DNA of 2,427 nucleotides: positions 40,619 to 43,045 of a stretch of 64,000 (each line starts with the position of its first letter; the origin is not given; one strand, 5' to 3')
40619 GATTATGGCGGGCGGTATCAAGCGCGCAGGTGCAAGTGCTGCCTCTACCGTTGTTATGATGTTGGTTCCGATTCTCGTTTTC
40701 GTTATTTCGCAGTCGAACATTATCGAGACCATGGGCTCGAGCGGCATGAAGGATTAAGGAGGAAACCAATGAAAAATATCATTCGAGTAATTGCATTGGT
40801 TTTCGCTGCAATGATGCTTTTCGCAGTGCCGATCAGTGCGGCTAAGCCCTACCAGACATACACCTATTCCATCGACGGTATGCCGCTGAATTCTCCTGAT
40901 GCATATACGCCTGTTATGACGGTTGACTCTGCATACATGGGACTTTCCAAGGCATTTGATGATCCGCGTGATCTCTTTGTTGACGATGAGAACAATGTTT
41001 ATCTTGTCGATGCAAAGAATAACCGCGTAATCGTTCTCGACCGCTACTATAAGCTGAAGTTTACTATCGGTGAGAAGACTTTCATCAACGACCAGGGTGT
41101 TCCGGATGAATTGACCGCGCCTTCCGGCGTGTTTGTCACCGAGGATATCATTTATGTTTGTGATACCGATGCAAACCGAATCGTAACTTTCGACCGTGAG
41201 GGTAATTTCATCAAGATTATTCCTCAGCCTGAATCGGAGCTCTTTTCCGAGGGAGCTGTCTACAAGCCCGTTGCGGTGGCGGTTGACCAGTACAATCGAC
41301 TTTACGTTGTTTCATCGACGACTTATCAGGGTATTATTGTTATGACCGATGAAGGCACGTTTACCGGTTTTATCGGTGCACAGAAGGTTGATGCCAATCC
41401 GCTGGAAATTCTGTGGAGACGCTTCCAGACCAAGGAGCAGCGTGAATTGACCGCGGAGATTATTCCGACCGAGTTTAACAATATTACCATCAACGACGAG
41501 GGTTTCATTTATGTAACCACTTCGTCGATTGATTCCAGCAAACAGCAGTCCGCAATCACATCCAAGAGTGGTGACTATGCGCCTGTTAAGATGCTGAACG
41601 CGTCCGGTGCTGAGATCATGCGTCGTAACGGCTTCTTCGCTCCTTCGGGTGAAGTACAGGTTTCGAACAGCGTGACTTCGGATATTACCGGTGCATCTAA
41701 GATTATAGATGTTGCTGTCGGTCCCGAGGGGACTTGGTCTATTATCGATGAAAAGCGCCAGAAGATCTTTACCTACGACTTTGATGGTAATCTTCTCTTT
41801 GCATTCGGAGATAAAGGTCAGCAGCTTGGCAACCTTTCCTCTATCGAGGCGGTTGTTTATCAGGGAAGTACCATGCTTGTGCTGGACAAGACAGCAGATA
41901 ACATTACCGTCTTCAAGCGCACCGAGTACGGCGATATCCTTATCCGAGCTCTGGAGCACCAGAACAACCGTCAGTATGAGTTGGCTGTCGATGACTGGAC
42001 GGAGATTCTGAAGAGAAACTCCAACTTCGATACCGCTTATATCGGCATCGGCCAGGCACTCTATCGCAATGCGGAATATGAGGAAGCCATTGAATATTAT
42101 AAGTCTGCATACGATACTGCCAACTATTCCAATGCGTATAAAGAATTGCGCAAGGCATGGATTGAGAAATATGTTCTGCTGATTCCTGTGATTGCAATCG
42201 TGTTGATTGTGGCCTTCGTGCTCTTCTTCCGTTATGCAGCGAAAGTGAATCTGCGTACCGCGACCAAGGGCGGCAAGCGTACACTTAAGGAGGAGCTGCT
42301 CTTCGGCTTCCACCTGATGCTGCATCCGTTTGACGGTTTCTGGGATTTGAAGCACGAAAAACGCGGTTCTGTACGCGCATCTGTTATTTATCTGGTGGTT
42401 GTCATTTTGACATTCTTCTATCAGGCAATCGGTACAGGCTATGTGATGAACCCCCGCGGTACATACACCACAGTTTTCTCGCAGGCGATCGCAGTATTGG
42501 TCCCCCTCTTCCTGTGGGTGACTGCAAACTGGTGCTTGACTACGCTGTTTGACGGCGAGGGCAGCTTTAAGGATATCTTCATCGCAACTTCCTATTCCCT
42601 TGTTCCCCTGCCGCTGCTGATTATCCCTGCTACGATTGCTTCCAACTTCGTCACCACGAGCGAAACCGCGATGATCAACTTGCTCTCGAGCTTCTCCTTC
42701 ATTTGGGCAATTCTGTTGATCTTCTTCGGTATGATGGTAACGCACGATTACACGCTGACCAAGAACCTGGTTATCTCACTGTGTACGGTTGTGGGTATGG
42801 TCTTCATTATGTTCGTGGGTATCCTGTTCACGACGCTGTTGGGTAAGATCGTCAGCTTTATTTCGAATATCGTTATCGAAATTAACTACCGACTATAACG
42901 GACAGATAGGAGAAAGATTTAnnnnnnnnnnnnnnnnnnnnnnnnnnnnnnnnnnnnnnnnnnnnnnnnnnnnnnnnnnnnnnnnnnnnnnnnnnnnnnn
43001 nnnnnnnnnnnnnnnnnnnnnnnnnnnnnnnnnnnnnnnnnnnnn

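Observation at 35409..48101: Seven-gene surface/ABC cassette with two permease pairs, one giant binding protein, an NHL-TPR-Yip1 membrane protein and a 1019-aa unknown exoprotein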

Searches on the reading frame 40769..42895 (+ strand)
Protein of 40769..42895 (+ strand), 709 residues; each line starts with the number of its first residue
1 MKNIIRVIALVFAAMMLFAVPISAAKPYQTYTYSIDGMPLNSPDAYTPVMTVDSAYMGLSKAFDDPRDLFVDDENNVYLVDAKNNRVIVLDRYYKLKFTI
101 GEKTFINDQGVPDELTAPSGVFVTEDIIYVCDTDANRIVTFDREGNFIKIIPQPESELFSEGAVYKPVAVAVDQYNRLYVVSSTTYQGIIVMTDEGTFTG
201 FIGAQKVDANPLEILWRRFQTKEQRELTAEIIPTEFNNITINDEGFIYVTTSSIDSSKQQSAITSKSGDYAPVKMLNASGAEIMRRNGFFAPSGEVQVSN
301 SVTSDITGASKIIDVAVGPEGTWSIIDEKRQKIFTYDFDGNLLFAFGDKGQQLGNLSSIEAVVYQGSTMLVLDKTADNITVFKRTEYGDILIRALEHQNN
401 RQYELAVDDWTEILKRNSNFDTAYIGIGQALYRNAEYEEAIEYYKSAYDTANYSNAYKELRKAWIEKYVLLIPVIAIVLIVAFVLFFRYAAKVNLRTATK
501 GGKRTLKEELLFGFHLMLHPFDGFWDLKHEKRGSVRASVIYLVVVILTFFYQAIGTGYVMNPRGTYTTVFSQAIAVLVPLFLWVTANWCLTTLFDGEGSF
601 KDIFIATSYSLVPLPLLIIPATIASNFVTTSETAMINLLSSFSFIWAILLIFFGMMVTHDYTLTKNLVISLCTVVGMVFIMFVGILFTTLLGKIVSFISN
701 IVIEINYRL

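Call 5: search_protein_families(library=pfam, proteins=[window:40769-42895:+], max_evalue=0.01)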
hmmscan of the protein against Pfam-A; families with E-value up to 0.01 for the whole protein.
window:40769-42895:+ (709 aa): 7 families
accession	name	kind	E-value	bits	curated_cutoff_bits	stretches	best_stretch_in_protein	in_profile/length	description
PF04893.22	Yip1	-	8e-14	52.3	28.6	1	515-683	2-171/173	Yip1 domain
PF13432.12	TPR_16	-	4.6e-07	30.6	32.7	1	394-453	4-63/65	Tetratricopeptide repeat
PF00515.34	TPR_1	-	1.7e-06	28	27.8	1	423-447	3-27/34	Tetratricopeptide repeat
PF01436.27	NHL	-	1.1e-05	25.7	20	0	63-89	1-27/28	NHL repeat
PF07719.23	TPR_2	-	0.00018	21.8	27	0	423-448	3-28/34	Tetratricopeptide repeat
PF08450.18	SGL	-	0.0019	18.3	26.3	0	72-156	143-225/246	SMP-30/Gluconolactonase/LRE-like region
PF13424.12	TPR_12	-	0.0026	18.4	30.1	1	403-450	26-74/77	Tetratricopeptide repeat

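Call 7: search_protein_families(library=ncbifam, proteins=[window:40769-42895:+], max_evalue=0.01)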
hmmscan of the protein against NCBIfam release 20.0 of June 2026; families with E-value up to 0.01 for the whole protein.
window:40769-42895:+ (709 aa): 3 families
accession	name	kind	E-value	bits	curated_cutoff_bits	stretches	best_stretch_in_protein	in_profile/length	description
NF035926.1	scyF_NHL_VPEP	equivalog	3.4e-13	49.5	350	2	113-213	196-294/376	scytonemin biosynthesis PEP-CTERM protein ScyF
NF047780.1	LIC12708_fam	subfamily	9.2e-07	28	150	1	118-194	59-149/391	LIC_12708 family protein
NF040959.1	MamA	equivalog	0.0081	15.6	200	0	400-449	118-167/204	magnetosome protein MamA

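Call 22: search_solved_structures(query=window:40769-42895:+, max_evalue=1)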
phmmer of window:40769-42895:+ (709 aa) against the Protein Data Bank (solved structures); distinct sequences matched with E-value up to 1: 74 (the best 60 are shown).
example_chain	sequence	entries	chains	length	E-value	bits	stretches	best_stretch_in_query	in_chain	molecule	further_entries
6d69_A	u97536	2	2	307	2.4e-09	39.3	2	64-151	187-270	NHL Repeat Region of D. melanogaster Thin | Thin, isoform D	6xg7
8bu0_A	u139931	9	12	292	4.2e-08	35.2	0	422-449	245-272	Consensus tetratricopeptide repeat protein | Crystal structure of an 8-repeat consensus TPR superhelix with Zinc. | Monomer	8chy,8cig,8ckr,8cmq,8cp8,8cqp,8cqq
6fpt_A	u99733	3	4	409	9.5e-07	30.7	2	59-148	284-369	E3 ubiquitin-protein ligase TRIM71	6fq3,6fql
6v8e_A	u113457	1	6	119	2.4e-06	29.4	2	402-449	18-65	Designed protein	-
6vfj_B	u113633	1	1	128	2.4e-06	29.4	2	402-449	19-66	I53_dn5B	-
6vfi_B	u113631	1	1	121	2.7e-06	29.2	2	402-449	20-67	O43_dn18B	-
5ex7_A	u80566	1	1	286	3.5e-06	28.8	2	64-200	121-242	Brain tumor protein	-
4zlr_A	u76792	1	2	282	3.6e-06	28.8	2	64-200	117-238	Brain tumor protein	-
1q7f_A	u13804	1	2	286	3.8e-06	28.7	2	64-200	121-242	brain tumor CG10719-PA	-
6vl6_A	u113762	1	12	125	4.3e-06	28.5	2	400-449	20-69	T33_dn2A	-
6vfh_A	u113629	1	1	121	4.5e-06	28.5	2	402-449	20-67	T33_dn10A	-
8j72_A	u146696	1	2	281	4.9e-06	28.3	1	59-150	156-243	E3 ubiquitin-protein ligase TRIM71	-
7qrx_A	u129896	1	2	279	9.8e-06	27.3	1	59-150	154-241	E3 ubiquitin-protein ligase TRIM71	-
9jur_A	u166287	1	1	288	1.1e-05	27.2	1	59-150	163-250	E3 ubiquitin-protein ligase TRIM71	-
5hrz_A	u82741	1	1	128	1.1e-05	27.2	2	400-449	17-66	TPR domain protein 1na0C3_3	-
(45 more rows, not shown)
